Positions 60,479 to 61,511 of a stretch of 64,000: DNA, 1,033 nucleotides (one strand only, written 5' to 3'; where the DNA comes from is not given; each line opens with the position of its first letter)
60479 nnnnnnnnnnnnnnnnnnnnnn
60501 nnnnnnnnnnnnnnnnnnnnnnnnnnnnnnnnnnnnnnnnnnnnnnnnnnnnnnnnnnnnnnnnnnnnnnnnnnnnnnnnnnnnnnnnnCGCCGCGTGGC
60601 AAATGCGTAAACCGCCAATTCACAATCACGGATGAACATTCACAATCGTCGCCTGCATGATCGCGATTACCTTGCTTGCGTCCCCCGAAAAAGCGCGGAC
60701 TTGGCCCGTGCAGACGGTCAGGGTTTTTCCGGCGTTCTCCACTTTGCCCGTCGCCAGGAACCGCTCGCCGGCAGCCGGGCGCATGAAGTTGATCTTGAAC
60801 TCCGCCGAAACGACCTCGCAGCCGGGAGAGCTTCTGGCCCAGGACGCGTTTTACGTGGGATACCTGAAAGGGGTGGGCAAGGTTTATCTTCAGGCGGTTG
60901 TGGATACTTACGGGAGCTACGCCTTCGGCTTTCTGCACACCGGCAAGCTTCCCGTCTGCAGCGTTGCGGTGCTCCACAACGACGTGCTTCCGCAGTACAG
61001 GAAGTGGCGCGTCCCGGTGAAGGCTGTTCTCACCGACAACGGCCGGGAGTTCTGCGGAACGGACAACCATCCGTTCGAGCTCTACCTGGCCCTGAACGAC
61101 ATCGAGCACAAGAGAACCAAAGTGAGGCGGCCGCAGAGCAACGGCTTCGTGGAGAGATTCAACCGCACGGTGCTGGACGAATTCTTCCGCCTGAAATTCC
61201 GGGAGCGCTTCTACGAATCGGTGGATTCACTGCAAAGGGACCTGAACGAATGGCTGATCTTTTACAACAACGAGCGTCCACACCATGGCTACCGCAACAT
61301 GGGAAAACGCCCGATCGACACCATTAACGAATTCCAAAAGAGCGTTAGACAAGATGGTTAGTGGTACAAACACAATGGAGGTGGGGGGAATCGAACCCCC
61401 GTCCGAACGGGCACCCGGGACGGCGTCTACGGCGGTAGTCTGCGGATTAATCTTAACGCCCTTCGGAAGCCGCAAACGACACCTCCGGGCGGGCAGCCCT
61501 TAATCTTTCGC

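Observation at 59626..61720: Decayed genomic island at the tmRNA (ssrA) 3' end: truncated IS481-like transposase, HEPN/MNT toxin-antitoxin pair and VOC-gene fragment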

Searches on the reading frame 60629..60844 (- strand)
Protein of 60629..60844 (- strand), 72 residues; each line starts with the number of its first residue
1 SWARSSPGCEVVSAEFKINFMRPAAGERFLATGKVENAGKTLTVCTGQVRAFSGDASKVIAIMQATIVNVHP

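Call 18: search_solved_structures(query=window:60629-60844:-, max_evalue=10, show_alignments=2)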
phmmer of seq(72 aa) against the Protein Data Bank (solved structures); distinct sequences matched with E-value up to 10: 11.
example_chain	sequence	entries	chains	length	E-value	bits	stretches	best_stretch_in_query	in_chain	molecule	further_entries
3e1e_A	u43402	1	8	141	2.9e-10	43.4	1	10-68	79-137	Thioesterase family protein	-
3e8p_A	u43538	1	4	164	0.016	19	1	14-50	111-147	uncharacterized protein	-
3dkz_A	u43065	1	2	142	0.5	14.3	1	6-56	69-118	Thioesterase superfamily protein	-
1psu_A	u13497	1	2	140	0.52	14.2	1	2-44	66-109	Phenylacetic acid degradation protein PaaI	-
2cy9_A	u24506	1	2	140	0.53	14.2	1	8-46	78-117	Thioesterase superfamily member 2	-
3nwz_A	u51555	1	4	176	0.58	14.1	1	8-55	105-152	BH2602 protein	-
2fs2_A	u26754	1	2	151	0.59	14.1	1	2-44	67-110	Phenylacetic acid degradation protein paaI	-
2f0x_A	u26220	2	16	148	1.3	13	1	8-46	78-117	Thioesterase superfamily member 2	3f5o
4ord_A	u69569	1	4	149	1.4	12.9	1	6-48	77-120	Thioesterase Superfamily Member 2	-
5mzh_A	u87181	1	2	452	1.4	12.8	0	28-61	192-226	Dynein assembly factor with WDR repeat domains 1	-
2h4u_A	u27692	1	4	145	1.5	12.8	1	8-45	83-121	Thioesterase superfamily member 2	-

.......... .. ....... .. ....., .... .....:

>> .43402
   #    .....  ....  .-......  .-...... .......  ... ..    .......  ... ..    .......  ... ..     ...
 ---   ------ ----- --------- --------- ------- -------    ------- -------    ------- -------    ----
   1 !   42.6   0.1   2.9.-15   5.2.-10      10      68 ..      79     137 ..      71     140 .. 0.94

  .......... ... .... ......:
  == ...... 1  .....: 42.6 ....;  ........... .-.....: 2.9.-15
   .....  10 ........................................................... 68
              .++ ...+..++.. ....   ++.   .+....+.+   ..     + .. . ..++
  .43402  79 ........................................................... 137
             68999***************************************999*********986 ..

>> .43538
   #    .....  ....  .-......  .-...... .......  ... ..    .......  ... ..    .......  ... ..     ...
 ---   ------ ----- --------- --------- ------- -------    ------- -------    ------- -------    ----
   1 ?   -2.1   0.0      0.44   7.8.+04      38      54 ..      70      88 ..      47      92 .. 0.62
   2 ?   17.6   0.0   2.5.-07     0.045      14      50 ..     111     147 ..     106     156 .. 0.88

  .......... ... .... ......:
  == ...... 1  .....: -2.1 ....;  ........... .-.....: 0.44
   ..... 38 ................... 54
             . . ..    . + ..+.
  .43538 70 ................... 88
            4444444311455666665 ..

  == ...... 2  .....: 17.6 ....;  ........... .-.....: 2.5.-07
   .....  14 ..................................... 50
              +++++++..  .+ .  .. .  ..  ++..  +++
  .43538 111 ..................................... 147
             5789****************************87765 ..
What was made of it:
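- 60626..60826 (-): C-terminal ~65 codons plus stop of a PaaI-like hotdog (4HBT) thioesterase. About 75 N-terminal codons, which hold the conserved HGG/DSACGY region, are missing. Matches PDB 3e1e residues 79-137 of 141, E 2.9e-10 (call 18).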

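Call 27: search_protein_families(library=ncbifam, proteins=[window:60629-60844:-], max_evalue=0.1)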
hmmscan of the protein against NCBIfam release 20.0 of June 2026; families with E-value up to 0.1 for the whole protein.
window:60629-60844:- (72 aa): 3 families
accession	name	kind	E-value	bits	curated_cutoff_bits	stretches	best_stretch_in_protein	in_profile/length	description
TIGR00369.1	unchar_dom_1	domain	4.7e-06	26.7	36.6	1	7-66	58-114/117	hotdog fold thioesterase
TIGR02286.1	PaaD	equivalog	0.00048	20.3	118.9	1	9-67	55-111/114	hydroxyphenylacetyl-CoA thioesterase PaaI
NF008675.0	PRK11688.1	equivalog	0.00092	19.1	107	1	15-66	104-152/156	thioesterase family protein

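Call 28: search_protein_families(library=pfam, proteins=[window:60629-60844:-], max_evalue=10)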
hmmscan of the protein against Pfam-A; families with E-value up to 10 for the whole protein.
window:60629-60844:- (72 aa): 3 families
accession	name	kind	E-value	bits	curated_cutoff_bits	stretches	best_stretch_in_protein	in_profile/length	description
PF03061.28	4HBT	-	2.5e-07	31.3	20.6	1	8-54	28-75/79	Thioesterase superfamily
PF13622.12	4HBT_3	-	0.025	15.3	24.3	1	15-66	35-81/83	Acyl-CoA thioesterase N-terminal domain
PF04620.18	FlaA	-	0.17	11.9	25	1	9-41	88-120/230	Flagellar filament outer layer protein Flaa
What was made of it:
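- Checked: It matches PDB 3e1e residues 79-137 of 141 (E 2.9e-10, call 18) and PF03061 at 31.3 bits (call 28).
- The thioesterase frame passes the Pfam gathering score and matches PDB 3e1e at E 2.9e-10 (calls 18, 28).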

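Call 44: find_homologous_proteins(query=window:60629-60832:-, max_evalue=0.00001)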
Query seq(68 aa) (68 aa): 17 proteins with E <= 0.00001 among 17 candidates.
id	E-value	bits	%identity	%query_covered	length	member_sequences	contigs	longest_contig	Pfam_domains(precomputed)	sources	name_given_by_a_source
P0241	3.5e-25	104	77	97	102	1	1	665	PF03061.29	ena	-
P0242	6.6e-25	103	100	76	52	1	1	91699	-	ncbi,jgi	ncbi:MAG: hypothetical protein HRF49_02220 [bacterium]|jgi:acyl-coenzyme A thioesterase PaaI-like pr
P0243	3.0e-24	101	78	94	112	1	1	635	PF03061.29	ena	-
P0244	3.5e-24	101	78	94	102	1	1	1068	PF03061.29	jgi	jgi:uncharacterized protein (TIGR00369 family)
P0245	5.1e-24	101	75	94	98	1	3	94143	PF03061.29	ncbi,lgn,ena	-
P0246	8.7e-24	100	77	96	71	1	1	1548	-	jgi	jgi:acyl-coenzyme A thioesterase PaaI-like protein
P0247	2.4e-22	95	77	94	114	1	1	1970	PF03061.29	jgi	jgi:uncharacterized protein (TIGR00369 family)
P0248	1.1e-21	93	72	93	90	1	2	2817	PF03061.29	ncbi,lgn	-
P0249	1.9e-21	93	70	96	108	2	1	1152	PF03061.29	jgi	jgi:uncharacterized protein (TIGR00369 family)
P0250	2.0e-20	89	74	90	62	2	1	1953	PF03061.29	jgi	jgi:acyl-coenzyme A thioesterase PaaI-like protein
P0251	2.7e-20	89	73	91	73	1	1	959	-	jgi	jgi:acyl-coenzyme A thioesterase PaaI-like protein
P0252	9.4e-17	78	72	94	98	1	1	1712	PF03061.29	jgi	jgi:uncharacterized protein (TIGR00369 family)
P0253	1.1e-14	71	61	91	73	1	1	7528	PF03061.29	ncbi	-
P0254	9.3e-13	65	57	88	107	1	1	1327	PF03061.29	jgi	jgi:uncharacterized protein (TIGR00369 family)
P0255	5.0e-12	63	56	94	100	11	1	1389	PF03061.29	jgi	jgi:acyl-coenzyme A thioesterase PaaI-like protein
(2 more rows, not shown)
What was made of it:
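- Homologues are 70-78% identical (call 44).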

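Call 45: find_encoding_contigs(protein=P0245, flank=8000, max_places=4)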
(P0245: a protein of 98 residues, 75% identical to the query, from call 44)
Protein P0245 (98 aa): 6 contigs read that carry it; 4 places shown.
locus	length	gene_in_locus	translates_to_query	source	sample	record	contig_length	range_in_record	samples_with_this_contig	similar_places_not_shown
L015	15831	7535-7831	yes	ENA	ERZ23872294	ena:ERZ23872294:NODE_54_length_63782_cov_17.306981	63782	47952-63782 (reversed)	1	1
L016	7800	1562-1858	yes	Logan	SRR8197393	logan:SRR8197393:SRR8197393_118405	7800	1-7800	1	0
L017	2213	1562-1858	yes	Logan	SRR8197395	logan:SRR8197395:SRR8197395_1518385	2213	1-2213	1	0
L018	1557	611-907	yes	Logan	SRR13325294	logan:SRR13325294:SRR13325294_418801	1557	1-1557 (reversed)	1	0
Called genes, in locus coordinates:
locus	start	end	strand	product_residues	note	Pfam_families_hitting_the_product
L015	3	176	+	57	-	?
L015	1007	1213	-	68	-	-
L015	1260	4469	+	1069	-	PF14498:Glyco_hyd_65N_2, PF00754:F5_F8_type_C, PF22633:F5_F8_type_C_2 (weak), PF00754:F5_F8_type_C, PF22633:F5_F8_type_C_2, PF14498:Glyco_hyd_65N_2, PF22124:Glyco_hydro_95_cat, PF21307:Glyco_hydro_95_C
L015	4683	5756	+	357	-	PF13609:Porin_4, PF00267:Porin_1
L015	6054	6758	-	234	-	PF04116:FA_hydroxylase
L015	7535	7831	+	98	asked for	PF03061:4HBT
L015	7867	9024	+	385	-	PF00144:Beta-lactamase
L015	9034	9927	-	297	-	PF00126:HTH_1, PF03466:LysR_substrate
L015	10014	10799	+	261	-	PF02525:Flavodoxin_2, PF03358:FMN_red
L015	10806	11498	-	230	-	PF14329:DUF4386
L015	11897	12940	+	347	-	PF02253:PLA1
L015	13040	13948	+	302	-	PF01904:DUF72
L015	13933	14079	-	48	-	-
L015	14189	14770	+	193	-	PF02834:LigT_PEase, PF13563:2_5_RNA_ligase2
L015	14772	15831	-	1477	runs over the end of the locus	PF00270:DEAD, PF04851:ResIII (weak), PF00271:Helicase_C, PF22590:Cas3-like_C_2 (weak), PF19306:WHD_Lhr, PF08494:DEAD_assoc, PF23235:WHD_3rd_Lhr, PF23234:WHD_4th_Lhr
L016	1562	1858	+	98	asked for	PF03061:4HBT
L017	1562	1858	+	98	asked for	PF03061:4HBT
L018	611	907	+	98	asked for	PF03061:4HBT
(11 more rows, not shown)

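Call 54: search_protein_families(library=padloc, proteins=[P0263], max_evalue=0.01)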
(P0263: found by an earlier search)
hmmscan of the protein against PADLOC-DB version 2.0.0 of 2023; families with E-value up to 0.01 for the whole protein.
P0263 (110 aa): 9 families
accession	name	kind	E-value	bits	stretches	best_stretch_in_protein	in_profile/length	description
PDLC04903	PDC-S09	-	3.1e-12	44.7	1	28-106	28-107/108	-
PDLC04904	PDC-S09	-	3.9e-09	34.6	1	7-56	6-55/104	-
PDLC04902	PDC-S09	-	7.1e-09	33.9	1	17-57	12-52/97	-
PDLC04907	PDC-S09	-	1.5e-08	32.7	1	6-59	7-60/114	-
PDLC04906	PDC-S09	-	1.3e-06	26.7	1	6-68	4-66/98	-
PDLC04905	PDC-S09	-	0.00012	20.4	1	16-57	11-53/101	-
PDLC04368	PDC-M05A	-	0.00054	17.8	1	30-53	111-134/201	-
PDLC04778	PDC-M70A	-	0.00056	17.3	1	10-57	33-77/355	-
PDLC04369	PDC-M05A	-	0.00085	17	1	14-51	93-128/201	-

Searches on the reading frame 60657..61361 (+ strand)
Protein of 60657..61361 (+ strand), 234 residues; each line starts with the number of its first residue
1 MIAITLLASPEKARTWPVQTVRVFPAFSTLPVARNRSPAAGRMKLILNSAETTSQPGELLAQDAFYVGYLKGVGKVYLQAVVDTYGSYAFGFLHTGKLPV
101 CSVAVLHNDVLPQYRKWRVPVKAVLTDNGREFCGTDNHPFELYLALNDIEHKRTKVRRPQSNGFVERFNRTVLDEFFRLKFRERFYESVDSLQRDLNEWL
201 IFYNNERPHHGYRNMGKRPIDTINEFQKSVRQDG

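Call 4: search_protein_families(library=pfam, proteins=[window:60657-61361:+], max_evalue=0.01)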
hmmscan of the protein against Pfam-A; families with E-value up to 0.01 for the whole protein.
window:60657-61361:+ (234 aa): 2 families
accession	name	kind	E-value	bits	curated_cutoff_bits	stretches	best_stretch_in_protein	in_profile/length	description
PF13683.12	rve_3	-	6.3e-15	55.1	26.5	1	148-214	2-64/67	Integrase core domain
PF00665.32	rve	-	3e-09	37.5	32.6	1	54-159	2-102/102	Integrase core domain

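Call 27: search_protein_families(library=ncbifam, proteins=[window:60786-61358:+], max_evalue=0.1)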
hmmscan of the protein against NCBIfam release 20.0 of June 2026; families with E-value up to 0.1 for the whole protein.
window:60786-61358:+ (191 aa): 4 families
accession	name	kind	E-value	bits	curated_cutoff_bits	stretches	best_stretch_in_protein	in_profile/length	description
NF033577.2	transpos_IS481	equivalog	5.5e-47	160.6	224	1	10-179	125-283/284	IS481 family transposase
NF033516.0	transpos_IS3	equivalog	5.5e-19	68.6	160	1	4-171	206-362/369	IS3 family transposase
NF033546.1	transpos_IS21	equivalog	1.5e-06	28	160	1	94-170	202-275/294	IS21 family transposase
NF006918.0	PRK09409.1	subfamily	0.00026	20.7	597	1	81-170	195-279/301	IS2 transposase TnpB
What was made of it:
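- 60816..61368 (+): Right 553 bp of a 1138-bp IS481-family insertion sequence. It carries transposase codons equivalent to residues 176-357 (DDE core; stop at 61359-61361) and an intact right inverted repeat ending in GTACA at 61368. NCBIfam NF033577 matches positions 125-283 of 284 (call 27).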
